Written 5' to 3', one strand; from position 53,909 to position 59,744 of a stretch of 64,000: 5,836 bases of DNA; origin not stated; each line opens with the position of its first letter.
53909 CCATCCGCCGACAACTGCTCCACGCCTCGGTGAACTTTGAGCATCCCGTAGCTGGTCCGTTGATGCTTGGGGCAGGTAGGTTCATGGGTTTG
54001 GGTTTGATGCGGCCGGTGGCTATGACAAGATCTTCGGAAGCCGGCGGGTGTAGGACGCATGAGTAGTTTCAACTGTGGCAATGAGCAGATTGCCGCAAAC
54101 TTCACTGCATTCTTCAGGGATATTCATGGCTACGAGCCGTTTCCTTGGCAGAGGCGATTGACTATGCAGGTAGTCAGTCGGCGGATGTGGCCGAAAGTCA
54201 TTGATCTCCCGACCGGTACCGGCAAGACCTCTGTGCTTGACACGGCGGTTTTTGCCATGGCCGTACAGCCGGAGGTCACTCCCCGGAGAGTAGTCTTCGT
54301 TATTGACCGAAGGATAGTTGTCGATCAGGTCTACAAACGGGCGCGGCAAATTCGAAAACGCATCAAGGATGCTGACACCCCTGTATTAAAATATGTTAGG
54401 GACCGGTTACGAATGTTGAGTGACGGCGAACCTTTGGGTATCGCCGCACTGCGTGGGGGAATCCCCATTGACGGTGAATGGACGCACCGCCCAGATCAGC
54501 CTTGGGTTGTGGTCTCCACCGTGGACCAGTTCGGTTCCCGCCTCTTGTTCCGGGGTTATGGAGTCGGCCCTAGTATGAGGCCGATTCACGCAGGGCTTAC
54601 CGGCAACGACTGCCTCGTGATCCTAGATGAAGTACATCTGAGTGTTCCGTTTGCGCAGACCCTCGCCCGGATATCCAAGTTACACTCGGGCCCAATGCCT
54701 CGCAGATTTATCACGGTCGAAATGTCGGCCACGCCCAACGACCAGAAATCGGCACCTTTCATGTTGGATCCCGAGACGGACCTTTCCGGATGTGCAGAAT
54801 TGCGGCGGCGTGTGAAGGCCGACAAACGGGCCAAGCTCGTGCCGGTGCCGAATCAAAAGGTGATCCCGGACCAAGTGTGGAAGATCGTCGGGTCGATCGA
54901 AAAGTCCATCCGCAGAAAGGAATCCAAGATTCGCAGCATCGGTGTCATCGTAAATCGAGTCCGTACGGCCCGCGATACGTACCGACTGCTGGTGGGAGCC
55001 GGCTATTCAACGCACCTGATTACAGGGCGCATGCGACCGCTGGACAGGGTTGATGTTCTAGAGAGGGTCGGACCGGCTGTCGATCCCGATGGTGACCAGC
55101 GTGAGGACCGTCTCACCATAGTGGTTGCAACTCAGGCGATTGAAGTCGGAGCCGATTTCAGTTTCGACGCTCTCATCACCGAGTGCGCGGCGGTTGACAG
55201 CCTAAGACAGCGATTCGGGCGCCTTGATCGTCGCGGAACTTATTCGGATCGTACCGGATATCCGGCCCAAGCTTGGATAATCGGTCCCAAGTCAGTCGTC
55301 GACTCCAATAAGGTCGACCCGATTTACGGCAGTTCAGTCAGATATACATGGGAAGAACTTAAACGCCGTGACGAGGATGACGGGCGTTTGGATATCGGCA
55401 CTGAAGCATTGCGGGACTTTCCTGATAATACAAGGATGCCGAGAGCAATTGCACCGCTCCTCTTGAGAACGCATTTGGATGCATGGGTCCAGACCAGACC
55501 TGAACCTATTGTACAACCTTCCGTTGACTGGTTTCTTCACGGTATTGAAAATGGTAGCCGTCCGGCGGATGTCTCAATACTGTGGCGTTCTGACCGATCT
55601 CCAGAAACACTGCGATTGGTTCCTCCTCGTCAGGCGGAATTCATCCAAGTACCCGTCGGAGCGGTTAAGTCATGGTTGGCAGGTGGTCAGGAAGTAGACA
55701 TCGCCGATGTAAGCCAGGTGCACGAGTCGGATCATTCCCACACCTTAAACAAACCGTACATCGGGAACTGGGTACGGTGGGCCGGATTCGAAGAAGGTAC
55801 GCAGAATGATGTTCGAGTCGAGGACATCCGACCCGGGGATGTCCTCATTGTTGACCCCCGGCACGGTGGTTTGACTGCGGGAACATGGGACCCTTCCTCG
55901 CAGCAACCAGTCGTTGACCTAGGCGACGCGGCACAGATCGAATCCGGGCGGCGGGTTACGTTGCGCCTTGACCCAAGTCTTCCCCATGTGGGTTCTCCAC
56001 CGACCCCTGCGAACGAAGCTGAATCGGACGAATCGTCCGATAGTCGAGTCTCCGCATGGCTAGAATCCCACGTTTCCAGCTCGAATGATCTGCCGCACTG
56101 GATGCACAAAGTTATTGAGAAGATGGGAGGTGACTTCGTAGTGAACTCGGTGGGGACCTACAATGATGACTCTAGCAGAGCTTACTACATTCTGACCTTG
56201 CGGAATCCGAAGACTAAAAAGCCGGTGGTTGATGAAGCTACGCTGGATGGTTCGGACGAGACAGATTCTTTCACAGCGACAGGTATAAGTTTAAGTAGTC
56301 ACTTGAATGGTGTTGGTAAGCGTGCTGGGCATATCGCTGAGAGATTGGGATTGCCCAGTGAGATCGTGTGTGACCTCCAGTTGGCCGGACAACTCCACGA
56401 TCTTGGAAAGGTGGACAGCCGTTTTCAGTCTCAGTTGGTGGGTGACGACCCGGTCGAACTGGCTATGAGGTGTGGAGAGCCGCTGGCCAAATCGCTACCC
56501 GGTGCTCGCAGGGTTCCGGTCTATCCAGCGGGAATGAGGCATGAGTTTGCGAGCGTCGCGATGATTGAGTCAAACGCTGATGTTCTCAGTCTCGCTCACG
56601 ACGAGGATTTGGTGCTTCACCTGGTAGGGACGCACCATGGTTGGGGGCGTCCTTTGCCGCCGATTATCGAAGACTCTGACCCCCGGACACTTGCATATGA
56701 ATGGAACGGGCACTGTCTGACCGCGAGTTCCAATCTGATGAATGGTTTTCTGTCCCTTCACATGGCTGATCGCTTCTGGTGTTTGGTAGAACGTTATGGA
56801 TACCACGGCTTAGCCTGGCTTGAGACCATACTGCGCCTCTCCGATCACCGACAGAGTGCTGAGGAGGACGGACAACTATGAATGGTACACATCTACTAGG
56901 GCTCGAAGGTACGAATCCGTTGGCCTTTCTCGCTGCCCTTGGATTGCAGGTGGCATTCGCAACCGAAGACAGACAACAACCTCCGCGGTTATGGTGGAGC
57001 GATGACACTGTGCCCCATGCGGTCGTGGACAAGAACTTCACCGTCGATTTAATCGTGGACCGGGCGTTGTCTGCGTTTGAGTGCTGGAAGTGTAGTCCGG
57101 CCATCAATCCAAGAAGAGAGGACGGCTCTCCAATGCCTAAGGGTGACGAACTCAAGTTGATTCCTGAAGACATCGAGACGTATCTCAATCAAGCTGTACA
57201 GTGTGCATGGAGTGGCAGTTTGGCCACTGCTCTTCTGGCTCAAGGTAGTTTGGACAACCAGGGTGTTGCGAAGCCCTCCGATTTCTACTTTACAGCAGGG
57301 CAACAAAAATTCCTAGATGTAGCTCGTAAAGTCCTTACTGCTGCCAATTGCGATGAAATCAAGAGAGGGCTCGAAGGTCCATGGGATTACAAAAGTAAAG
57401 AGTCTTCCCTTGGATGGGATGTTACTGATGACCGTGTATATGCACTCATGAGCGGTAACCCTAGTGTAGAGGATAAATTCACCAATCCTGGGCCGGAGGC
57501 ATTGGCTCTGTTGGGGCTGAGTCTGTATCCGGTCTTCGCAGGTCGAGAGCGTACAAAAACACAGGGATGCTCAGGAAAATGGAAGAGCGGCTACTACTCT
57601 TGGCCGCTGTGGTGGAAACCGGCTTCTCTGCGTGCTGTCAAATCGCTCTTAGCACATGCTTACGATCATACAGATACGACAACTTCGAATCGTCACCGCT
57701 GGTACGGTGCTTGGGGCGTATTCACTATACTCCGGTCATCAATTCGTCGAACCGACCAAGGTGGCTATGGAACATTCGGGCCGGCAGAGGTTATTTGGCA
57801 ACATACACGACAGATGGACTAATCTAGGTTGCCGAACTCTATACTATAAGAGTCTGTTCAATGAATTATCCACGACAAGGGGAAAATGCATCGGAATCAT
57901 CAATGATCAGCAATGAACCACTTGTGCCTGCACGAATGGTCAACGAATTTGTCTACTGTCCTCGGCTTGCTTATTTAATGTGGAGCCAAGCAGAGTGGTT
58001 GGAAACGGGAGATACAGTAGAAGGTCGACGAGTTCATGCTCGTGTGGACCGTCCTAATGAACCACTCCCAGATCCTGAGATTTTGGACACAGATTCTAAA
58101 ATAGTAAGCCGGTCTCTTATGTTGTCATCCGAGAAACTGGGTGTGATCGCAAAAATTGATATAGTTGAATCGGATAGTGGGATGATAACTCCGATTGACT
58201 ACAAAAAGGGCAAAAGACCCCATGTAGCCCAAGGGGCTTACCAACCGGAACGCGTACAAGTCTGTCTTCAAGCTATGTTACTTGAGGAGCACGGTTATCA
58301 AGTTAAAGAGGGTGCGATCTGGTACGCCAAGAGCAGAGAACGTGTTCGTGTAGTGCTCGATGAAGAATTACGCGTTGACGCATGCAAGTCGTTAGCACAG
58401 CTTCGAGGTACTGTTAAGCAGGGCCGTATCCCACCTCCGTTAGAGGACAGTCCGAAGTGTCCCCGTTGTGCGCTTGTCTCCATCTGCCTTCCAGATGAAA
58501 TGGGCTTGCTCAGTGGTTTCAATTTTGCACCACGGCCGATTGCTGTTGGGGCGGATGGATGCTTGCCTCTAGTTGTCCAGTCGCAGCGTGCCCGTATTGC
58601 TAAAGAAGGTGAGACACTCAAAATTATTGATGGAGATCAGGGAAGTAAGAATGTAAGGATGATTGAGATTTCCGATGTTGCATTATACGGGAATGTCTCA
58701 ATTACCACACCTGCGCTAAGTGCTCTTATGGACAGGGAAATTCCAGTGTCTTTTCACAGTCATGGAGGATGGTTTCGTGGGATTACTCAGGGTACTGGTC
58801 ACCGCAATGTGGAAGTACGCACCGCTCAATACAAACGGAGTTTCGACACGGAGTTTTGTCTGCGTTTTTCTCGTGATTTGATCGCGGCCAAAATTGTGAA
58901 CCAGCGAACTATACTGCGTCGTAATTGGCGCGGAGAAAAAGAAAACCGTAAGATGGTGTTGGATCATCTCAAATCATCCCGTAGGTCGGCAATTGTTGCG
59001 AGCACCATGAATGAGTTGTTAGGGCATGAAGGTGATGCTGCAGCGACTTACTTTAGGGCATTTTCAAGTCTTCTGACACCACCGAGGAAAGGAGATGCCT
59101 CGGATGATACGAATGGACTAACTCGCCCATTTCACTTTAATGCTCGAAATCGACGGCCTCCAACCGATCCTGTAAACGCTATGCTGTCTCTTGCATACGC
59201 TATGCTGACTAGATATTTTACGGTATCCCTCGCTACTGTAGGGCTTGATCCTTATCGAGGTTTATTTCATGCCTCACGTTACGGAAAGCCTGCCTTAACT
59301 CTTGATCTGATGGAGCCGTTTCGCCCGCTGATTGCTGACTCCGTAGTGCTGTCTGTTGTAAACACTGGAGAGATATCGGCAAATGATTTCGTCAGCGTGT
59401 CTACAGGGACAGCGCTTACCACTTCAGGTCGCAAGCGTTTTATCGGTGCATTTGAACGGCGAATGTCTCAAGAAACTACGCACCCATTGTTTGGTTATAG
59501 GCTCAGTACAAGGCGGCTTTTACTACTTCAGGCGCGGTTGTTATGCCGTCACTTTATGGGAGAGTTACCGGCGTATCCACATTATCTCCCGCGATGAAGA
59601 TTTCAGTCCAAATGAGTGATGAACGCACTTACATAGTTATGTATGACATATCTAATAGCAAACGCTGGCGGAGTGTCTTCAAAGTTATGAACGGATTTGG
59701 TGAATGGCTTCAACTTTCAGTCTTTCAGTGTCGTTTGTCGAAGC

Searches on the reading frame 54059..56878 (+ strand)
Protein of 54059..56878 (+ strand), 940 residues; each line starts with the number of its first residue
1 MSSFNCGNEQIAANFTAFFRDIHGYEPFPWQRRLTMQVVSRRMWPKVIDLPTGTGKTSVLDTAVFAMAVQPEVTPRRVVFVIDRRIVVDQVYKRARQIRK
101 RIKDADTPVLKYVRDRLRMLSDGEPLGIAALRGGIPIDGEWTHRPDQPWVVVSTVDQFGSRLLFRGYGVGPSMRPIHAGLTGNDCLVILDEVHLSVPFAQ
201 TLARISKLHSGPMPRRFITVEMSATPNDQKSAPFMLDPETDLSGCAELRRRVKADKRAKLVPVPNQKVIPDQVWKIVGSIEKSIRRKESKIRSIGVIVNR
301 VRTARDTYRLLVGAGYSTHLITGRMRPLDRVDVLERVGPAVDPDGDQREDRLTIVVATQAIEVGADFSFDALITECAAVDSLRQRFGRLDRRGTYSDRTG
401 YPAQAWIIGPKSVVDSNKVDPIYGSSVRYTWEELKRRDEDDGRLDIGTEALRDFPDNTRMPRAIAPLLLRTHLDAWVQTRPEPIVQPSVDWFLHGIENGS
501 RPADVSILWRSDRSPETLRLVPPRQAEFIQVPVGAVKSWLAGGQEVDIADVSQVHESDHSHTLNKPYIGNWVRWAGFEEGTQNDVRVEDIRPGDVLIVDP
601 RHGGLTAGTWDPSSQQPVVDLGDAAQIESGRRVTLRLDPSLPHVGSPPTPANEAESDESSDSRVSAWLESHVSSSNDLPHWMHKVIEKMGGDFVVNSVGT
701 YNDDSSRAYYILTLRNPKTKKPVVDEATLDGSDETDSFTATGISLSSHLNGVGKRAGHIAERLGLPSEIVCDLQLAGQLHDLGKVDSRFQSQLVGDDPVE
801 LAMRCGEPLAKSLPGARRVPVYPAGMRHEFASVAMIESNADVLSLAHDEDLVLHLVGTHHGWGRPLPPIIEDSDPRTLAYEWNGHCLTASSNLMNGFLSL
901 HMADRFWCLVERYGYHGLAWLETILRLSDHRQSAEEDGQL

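Call 91: search_protein_families(library=padloc, proteins=[window:54059-56878:+], max_evalue=1e-10)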
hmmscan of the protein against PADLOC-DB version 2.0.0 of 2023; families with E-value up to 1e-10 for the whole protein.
window:54059-56878:+ (940 aa): 22 families
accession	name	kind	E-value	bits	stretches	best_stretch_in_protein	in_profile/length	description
PDLC01769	Cas3g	-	7.4e-228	757.2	1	12-936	5-835/836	-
PDLC00939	Cas3g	-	4.5e-123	410.1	2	14-512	3-506/864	"CRISPR-associated helicase Cas3, subtype Dpsyc"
PDLC01309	Cas3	-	1.7e-114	381.7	2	14-676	2-555/710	CAS-I-U; effector_G3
PDLC01770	Cas3g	-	7.3e-95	317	2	14-654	2-528/733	-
PDLC01767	Cas3e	-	2.5e-30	103.6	1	25-436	185-551/680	-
PDLC01710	Cas3a1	-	9.4e-27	91.8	1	279-393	434-545/745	Cas3_1_CAS-I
PDLC01765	Cas3c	-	2e-26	91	1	49-395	189-469/612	-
PDLC01252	Cas3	-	1.6e-25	88.2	1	47-398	3-291/324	CAS-I; effector_G3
PDLC01761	Cas3b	-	1.7e-25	87.8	1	280-440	436-575/705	-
PDLC01759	Cas3b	-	1.4e-23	81.5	1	184-395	354-540/711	-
PDLC02079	Cas3b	-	7.1e-23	78.6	1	289-413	428-548/691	-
PDLC01762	Cas3b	-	2.9e-22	77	1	181-394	356-538/692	-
PDLC00938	Cas3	-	5e-22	76.6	1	254-393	178-320/358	CRISPR-associated helicase Cas3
PDLC01757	Cas3b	-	7e-21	72.4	1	289-397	397-498/676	-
PDLC02080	Cas3b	-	9.5e-17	58.7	1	292-410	476-585/709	-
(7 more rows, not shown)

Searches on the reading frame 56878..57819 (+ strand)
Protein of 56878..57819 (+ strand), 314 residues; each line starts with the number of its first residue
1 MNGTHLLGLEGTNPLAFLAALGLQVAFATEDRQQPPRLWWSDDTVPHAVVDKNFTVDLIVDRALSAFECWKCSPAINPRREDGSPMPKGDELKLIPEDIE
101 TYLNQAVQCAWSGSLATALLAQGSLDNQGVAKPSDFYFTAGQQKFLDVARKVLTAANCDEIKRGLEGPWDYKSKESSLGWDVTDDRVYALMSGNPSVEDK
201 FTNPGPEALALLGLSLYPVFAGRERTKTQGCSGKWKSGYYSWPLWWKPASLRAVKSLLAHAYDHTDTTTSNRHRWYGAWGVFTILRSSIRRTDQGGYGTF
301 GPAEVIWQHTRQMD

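Call 91: search_protein_families(library=padloc, proteins=[window:56878-57819:+], max_evalue=1e-10)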
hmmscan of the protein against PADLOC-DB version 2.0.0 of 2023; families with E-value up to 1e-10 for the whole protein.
window:56878-57819:+ (314 aa): 1 family
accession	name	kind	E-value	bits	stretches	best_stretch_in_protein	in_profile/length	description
PDLC01514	Cas8g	-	7.1e-60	201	1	2-306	2-286/287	CAS-I-U; effector_LS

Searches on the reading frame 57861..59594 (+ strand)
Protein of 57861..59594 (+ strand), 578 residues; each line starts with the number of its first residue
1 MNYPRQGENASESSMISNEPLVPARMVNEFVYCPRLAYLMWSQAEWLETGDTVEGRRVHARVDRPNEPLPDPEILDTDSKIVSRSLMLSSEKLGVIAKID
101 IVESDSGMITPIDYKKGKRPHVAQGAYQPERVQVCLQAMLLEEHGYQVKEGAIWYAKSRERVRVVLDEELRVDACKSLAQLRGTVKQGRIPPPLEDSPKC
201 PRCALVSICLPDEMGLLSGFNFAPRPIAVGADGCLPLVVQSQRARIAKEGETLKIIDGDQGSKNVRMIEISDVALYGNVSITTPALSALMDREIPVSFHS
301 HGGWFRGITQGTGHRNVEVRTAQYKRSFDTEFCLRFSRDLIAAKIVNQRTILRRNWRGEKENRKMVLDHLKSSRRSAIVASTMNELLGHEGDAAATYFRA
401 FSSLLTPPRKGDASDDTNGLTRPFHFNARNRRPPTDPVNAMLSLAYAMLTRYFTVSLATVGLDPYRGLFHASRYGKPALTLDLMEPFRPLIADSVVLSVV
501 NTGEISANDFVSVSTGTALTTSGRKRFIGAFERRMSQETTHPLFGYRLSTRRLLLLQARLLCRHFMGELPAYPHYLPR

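Call 91: search_protein_families(library=padloc, proteins=[window:57861-59594:+], max_evalue=1e-10)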
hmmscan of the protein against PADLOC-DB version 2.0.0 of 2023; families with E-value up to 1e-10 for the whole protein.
window:57861-59594:+ (578 aa): 35 families (the best 25 are shown)
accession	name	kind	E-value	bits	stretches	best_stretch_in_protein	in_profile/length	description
PDLC01747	Cas1g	-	6.5e-177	587.3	1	22-578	1-523/523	-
PDLC02067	Cas1b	-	9e-92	306.6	1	30-569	6-524/533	-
PDLC00928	Cas1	-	2.3e-88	294.2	1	237-566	3-314/315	Cas1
PDLC01248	Cas1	-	2.8e-88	294.1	1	237-567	3-289/289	"CAS-I,CAS-II,CAS-III,CAS-IV,CAS-V,CAS-VI; acquisition_1"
PDLC01608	Cas1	-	8.2e-87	289.2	1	237-533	1-276/276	"CAS-I,CAS-II,CAS-III,CAS-IV,CAS-V,CAS-VI; acquisition_1"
PDLC02025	Cas1d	-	4.8e-83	277.3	1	238-573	5-311/316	-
PDLC01743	Cas1c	-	2.1e-81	271.7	1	237-576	8-335/337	-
PDLC00923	Cas1c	-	1.1e-77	259.7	1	237-576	6-339/340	"CRISPR-associated endonuclease Cas1, subtype I-C/DVULG"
PDLC01334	Cas1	-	1.4e-77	259.3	1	237-576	5-336/336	"CAS-I,CAS-II,CAS-III,CAS-IV,CAS-V,CAS-VI; acquisition_1"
PDLC00927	Cas1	-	1.2e-71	239.5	1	237-572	2-326/327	CRISPR-associated endonuclease Cas1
PDLC01449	Cas1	-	1.8e-69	232.2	1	238-568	5-283/285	"CAS-I,CAS-II,CAS-III,CAS-IV,CAS-V,CAS-VI; acquisition_1"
PDLC00922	Cas1a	-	5.3e-62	207.9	1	238-568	15-337/347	"CRISPR-associated endonuclease Cas1, subtype MYXAN"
PDLC01249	Cas1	-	7.2e-56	187.5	1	238-510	2-246/246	"CAS-I,CAS-II,CAS-III,CAS-IV,CAS-V,CAS-VI; acquisition_1"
PDLC01740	Cas1_IIIa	-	5.8e-55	185.4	1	238-541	4-289/331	-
PDLC02034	Cas4d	-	8.7e-46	154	1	19-216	3-187/192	-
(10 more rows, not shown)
